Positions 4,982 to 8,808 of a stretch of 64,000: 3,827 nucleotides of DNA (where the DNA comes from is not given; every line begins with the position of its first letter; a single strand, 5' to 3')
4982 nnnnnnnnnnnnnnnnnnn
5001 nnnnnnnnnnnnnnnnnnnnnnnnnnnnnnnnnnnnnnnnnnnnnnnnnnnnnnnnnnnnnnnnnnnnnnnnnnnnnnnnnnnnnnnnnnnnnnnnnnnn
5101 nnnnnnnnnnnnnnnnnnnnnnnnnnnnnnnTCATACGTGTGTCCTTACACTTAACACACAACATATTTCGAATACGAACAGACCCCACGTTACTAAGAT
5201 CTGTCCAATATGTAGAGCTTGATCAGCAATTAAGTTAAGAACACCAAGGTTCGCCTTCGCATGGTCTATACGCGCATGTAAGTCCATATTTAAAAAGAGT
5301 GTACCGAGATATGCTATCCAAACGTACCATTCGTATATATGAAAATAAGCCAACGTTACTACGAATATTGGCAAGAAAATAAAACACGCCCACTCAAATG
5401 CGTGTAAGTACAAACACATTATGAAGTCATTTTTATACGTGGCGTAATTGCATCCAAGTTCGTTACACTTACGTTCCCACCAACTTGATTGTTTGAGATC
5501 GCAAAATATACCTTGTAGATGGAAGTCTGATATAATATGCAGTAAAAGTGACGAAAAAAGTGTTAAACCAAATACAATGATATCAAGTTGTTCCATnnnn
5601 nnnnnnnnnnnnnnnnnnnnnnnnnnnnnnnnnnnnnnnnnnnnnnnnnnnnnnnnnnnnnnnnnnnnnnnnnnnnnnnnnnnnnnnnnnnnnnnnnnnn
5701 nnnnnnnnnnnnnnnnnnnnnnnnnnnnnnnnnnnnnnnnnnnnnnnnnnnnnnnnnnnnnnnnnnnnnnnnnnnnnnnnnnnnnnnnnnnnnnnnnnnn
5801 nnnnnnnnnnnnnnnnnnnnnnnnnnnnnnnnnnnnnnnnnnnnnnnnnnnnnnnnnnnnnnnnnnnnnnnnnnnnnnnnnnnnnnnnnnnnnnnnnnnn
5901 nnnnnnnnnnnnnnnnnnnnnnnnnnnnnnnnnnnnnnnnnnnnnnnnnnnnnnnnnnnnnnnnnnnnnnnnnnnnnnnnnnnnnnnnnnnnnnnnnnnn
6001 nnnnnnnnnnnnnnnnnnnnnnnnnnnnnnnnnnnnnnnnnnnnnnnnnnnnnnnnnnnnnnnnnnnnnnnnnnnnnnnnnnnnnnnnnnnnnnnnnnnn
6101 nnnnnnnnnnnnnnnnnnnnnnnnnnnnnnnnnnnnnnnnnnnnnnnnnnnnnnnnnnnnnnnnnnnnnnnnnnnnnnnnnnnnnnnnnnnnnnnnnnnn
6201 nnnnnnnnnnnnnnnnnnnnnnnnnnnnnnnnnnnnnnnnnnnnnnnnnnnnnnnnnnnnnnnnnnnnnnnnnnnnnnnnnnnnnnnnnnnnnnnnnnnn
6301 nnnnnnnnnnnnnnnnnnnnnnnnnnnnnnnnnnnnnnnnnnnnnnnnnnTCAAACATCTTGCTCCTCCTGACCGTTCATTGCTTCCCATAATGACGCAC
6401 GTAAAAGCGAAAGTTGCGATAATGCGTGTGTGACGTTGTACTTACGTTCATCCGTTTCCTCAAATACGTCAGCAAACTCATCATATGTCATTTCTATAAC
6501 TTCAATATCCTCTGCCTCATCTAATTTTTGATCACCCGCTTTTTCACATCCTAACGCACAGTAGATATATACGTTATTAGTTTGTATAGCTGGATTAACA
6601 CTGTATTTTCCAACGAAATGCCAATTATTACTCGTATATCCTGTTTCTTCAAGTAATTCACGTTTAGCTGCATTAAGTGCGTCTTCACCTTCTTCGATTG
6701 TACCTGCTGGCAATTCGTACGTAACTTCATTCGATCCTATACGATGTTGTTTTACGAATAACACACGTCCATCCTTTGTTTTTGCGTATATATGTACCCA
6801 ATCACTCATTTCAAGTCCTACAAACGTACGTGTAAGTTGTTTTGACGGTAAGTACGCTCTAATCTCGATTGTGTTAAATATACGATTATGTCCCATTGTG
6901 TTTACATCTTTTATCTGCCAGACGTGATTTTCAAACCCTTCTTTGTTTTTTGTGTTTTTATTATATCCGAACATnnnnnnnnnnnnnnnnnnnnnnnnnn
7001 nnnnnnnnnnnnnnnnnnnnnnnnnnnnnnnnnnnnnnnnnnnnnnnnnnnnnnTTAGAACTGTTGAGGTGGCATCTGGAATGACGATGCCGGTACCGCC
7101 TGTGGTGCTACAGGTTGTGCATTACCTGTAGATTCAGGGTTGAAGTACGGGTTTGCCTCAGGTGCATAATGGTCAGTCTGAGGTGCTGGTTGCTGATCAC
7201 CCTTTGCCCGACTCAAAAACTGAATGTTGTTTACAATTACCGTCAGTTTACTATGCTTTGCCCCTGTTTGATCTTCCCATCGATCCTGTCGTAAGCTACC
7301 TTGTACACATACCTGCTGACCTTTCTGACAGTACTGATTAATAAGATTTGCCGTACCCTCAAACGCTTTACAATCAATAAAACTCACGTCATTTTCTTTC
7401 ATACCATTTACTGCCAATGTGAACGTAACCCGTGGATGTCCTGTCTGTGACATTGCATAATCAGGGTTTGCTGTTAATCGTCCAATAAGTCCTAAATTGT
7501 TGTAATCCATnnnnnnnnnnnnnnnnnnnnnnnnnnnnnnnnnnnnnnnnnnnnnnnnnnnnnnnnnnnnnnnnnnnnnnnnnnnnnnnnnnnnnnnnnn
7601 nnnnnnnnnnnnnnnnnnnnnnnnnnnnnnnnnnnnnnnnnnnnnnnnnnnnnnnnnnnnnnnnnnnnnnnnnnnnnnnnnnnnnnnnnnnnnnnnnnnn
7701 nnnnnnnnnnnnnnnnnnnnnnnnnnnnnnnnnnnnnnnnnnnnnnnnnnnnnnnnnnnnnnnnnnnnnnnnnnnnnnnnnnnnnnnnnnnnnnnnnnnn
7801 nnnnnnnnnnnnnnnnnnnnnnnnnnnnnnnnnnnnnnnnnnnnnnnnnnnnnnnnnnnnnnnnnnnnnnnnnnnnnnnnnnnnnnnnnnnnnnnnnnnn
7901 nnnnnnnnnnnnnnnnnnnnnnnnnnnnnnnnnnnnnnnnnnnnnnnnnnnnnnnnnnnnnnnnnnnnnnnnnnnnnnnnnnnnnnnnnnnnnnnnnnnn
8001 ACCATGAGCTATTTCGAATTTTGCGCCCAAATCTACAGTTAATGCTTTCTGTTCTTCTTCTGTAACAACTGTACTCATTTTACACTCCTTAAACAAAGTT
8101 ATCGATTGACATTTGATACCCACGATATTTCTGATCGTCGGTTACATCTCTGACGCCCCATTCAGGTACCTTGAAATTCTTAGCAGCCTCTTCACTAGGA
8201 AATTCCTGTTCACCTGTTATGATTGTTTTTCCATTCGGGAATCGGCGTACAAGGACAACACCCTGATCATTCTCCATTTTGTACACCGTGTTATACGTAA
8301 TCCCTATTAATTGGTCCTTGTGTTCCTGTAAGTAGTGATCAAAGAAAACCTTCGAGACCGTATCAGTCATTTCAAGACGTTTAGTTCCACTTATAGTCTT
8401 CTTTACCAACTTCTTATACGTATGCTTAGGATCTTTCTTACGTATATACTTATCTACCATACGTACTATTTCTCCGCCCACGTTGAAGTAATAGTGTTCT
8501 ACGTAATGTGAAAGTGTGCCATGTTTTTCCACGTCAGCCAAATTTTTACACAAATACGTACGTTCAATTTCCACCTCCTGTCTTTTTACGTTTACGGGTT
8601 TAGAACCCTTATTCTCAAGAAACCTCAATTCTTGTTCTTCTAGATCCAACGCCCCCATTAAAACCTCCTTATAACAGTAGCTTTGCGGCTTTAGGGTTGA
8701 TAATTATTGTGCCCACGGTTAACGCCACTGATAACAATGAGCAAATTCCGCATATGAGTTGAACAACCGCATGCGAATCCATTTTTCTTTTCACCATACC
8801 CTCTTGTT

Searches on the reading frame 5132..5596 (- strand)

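Call 3: search_protein_families(library=pfam, proteins=[window:5132-5596:-], max_evalue=0.01)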
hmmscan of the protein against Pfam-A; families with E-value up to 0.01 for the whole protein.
window:5132-5596:- (154 aa): 0 families

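Call 6: search_protein_families(library=phrogs, proteins=[window:5132-5596:-], max_evalue=0.001)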
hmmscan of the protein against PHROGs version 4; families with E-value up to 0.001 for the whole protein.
window:5132-5596:- (154 aa): 1 family
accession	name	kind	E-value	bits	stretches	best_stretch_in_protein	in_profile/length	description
phrog_2470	-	moron, auxiliary metabolic gene and host takeover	0.00016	22.8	1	13-140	9-116/119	membrane protein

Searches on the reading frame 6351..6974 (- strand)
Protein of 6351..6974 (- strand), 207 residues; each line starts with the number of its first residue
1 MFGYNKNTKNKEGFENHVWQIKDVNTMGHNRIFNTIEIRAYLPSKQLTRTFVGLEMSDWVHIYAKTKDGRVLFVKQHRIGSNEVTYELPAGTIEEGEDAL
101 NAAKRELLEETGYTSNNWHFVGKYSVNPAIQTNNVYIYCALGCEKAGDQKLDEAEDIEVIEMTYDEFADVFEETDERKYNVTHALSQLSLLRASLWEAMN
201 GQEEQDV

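Call 3: search_protein_families(library=pfam, proteins=[window:6351-6974:-], max_evalue=0.01)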
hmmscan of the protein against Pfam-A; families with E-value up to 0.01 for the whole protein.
window:6351-6974:- (207 aa): 1 family
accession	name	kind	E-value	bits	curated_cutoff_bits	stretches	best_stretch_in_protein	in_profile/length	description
PF00293.34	NUDIX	-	7.7e-18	65.2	21.1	1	65-182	11-131/134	NUDIX domain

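Call 5: search_protein_families(library=ncbifam, proteins=[window:6351-6974:-], max_evalue=0.01)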
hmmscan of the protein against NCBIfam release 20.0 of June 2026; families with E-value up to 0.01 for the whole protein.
window:6351-6974:- (207 aa): 18 families
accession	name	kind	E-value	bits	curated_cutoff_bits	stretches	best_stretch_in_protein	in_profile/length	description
NF008736.0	PRK11762.1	equivalog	2.8e-16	59.6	169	1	20-193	9-179/186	ADP compounds hydrolase NudE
TIGR02705.1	nudix_YtkD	equivalog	4e-11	42.7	154.4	1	62-136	29-99/156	RNA deprotection pyrophosphohydrolase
NF001938.0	PRK00714.1-5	equivalog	3.6e-07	29.7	116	1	68-116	24-77/172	RNA pyrophosphohydrolase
NF041652.1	Nud_hyd_Dein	equivalog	4.2e-07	30.3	200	1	69-180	25-140/152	Nudix hydrolase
TIGR00052.1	TIGR00052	subfamily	2.6e-06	27.2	79.55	1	60-191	49-186/188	nudix-type nucleoside diphosphatase, YffH/AdpP family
NF006530.0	PRK08999.1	equivalog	9.5e-06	24.9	245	1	66-119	15-68/315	Nudix family hydrolase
TIGR00586.1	mutt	equivalog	7.5e-05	22.7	97.9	1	80-162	28-108/129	8-oxo-dGTP diphosphatase MutT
NF008044.0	PRK10776.1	equivalog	0.00012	21.9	148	1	84-124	31-71/130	8-oxo-dGTP diphosphatase MutT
NF008003.0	PRK10729.1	equivalog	0.00044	19.6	248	1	71-159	72-168/210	ADP-ribose diphosphatase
NF052459.1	OxoGTPPhMutT1Mycb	equivalog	0.00059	19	475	1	86-151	31-98/292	8-oxo-(d)GTP phosphatase MutT1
NF001937.0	PRK00714.1-4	equivalog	0.00071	19.2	139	1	62-121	13-68/161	RNA pyrophosphohydrolase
NF001934.0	PRK00714.1-1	equivalog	0.00088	18.7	241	1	62-118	13-65/176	RNA pyrophosphohydrolase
NF001936.0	PRK00714.1-3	equivalog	0.00089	19.2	118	1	84-113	35-64/155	RNA pyrophosphohydrolase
NF001935.0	PRK00714.1-2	equivalog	0.0021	17.5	259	1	82-123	29-70/183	RNA pyrophosphohydrolase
NF011922.0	PRK15393.1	equivalog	0.0028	17.3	152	1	90-173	73-153/182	NUDIX hydrolase YfcD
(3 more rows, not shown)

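Call 6: search_protein_families(library=phrogs, proteins=[window:6351-6974:-], max_evalue=0.001)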
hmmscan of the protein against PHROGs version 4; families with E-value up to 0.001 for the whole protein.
window:6351-6974:- (207 aa): 6 families
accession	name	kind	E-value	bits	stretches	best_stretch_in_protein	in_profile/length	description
phrog_1198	-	other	4.4e-13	50.6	1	62-141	42-121/253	MutT/NUDIX hydrolase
phrog_1185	-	other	3e-11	44.3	1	79-140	176-235/301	nudix hydrolase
phrog_19657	-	other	1e-07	33.1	1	79-141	54-123/176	nudix hydrolase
phrog_6216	-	unknown function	3.5e-05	23.7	1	69-116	13-56/545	-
phrog_15528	-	head and packaging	0.00016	21.2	1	85-122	544-581/794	portal protein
phrog_10313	-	other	0.00018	22.3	1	63-138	19-94/159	nudix hydrolase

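Call 47: search_solved_structures(query=window:6351-6974:-, max_evalue=0.001, show_alignments=2)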
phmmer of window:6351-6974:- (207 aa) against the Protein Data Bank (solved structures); distinct sequences matched with E-value up to 0.001: 23.
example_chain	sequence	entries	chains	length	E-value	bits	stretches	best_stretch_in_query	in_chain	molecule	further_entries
9jax_E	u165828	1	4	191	2e-15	60.2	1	58-179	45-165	ADP-ribose pyrophosphatase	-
8wv3_A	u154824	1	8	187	2.1e-15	60.2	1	58-179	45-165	ADP-ribose pyrophosphatase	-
8zr8_A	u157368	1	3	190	4.4e-15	59.1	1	58-177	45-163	Methanol dehydrogenase activator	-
1v8i_A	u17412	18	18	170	7.3e-14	55.1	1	66-170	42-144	ADP-ribose pyrophosphatase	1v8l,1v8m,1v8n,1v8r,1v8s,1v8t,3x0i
1v8v_A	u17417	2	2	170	1.9e-13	53.7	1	66-170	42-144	ADP-ribose pyrophosphatase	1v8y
1v8u_A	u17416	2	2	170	1.9e-13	53.7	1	66-170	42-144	ADP-ribose pyrophosphatase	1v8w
5c7q_A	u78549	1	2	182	2.9e-13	53.2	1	67-164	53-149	NudF protein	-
5c7t_A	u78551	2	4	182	7.5e-13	51.8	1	67-164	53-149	NudF protein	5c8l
2w4e_A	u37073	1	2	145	7.8e-09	38.7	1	61-167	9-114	MUTT/NUDIX FAMILY PROTEIN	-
1vhg_A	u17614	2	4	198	1.4e-07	34.6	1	23-192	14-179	ADP compounds hydrolase nudE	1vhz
2yvm_A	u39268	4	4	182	6.3e-07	32.5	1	64-167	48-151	MutT/nudix family protein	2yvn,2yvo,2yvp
1mk1_A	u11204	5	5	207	3e-06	30.2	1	55-151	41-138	ADPR pyrophosphatase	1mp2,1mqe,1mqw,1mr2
5i8u_G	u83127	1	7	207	4e-06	29.8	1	55-150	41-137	ADP-ribose pyrophosphatase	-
3ac9_A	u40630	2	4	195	0.00027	23.9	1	71-139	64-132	ADP-sugar pyrophosphatase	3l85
3aca_A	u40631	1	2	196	0.00027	23.9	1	71-139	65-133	ADP-sugar pyrophosphatase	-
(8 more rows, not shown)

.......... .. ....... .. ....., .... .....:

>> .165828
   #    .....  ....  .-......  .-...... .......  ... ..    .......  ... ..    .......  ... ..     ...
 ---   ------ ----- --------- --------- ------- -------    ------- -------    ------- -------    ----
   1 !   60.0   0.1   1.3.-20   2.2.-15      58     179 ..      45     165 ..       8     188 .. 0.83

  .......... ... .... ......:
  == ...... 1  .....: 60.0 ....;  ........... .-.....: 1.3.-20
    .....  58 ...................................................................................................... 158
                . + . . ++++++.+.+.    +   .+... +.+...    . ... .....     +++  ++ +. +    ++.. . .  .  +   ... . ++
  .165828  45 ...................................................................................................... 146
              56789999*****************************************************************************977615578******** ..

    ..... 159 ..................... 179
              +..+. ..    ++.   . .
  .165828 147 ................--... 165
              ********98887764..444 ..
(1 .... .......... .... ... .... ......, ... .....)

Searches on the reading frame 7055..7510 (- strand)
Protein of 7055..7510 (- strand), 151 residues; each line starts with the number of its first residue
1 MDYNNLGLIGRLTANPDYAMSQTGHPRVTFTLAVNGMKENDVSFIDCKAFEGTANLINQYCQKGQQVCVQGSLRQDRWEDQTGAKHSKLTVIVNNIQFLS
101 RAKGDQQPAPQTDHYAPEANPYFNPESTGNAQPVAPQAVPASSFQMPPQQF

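Call 5: search_protein_families(library=ncbifam, proteins=[window:7055-7510:-], max_evalue=0.01)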
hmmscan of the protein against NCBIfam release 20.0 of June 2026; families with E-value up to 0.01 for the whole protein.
window:7055-7510:- (151 aa): 17 families
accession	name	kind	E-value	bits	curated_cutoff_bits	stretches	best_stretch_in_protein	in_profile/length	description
TIGR00621.2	ssb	subfamily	1.7e-23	83.8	53.95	1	3-118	4-126/165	single-stranded DNA-binding protein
NF006297.0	PRK08486.1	equivalog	2.1e-21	76.9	212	1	3-118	2-124/182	single-stranded DNA-binding protein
NF005674.0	PRK07459.1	equivalog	2.9e-15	56.3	161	1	1-111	1-113/121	single-stranded DNA-binding protein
NF005242.0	PRK06752.1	equivalog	6e-13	48.9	189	1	4-103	3-107/112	single-stranded DNA-binding protein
NF005241.0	PRK06751.1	equivalog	1.4e-11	44.8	313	1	4-106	3-111/173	single-stranded DNA-binding protein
NF004948.0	PRK06293.1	equivalog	4.9e-11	42.8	156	1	8-115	6-117/161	single-stranded DNA-binding protein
NF005580.0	PRK07275.1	subfamily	1.3e-09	38.4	254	1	4-140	3-138/162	single-stranded DNA-binding protein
NF005579.0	PRK07274.1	equivalog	1.6e-09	37.6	169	1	3-102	2-106/131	single-stranded DNA-binding protein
NF005851.0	PRK07772.1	subfamily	1.1e-08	35.5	194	1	6-97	7-107/191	single-stranded DNA-binding protein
NF004972.0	PRK06341.1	equivalog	5.1e-08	33.1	254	1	4-97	6-108/166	single-stranded DNA-binding protein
NF006445.0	PRK08763.1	subfamily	2.2e-07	31.2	246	1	4-105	6-115/164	single-stranded DNA-binding protein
NF006533.0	PRK09010.1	subfamily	2.8e-07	30.6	260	1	46-142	57-162/177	single-stranded DNA-binding protein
NF005406.0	PRK06958.1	subfamily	7.3e-07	29.8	252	1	49-107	58-116/182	single-stranded DNA-binding protein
NF004357.0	PRK05733.1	subfamily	2e-05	24.7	241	1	45-127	55-139/172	single-stranded DNA-binding protein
NF005170.0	PRK06642.1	equivalog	6.2e-05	22.8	270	1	51-96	62-107/152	single-stranded DNA-binding protein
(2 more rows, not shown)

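Call 6: search_protein_families(library=phrogs, proteins=[window:7055-7510:-], max_evalue=0.001)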
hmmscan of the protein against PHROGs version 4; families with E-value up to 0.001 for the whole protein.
window:7055-7510:- (151 aa): 1 family
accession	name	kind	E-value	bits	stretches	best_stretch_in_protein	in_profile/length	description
phrog_44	-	DNA, RNA and nucleotide metabolism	2.2e-30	107.3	1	2-135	86-229/271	single strand DNA binding protein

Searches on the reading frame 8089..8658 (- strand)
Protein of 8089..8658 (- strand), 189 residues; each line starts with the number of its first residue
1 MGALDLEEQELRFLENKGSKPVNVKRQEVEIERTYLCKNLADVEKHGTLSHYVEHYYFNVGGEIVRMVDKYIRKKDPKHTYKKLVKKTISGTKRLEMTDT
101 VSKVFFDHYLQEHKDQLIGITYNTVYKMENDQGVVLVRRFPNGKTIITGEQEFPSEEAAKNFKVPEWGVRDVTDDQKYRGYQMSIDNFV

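Call 3: search_protein_families(library=pfam, proteins=[window:8089-8658:-], max_evalue=0.01)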
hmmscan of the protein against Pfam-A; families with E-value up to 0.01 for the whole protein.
window:8089-8658:- (189 aa): 0 families

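Call 5: search_protein_families(library=ncbifam, proteins=[window:8089-8658:-], max_evalue=0.01)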
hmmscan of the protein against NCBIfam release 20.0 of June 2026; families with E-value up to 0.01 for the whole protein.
window:8089-8658:- (189 aa): 0 families

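Call 6: search_protein_families(library=phrogs, proteins=[window:8089-8658:-], max_evalue=0.001)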
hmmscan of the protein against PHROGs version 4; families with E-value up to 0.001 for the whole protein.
window:8089-8658:- (189 aa): 1 family
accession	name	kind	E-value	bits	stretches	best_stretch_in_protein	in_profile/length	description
phrog_6660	-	unknown function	2.4e-10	41.6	1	30-184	4-150/157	-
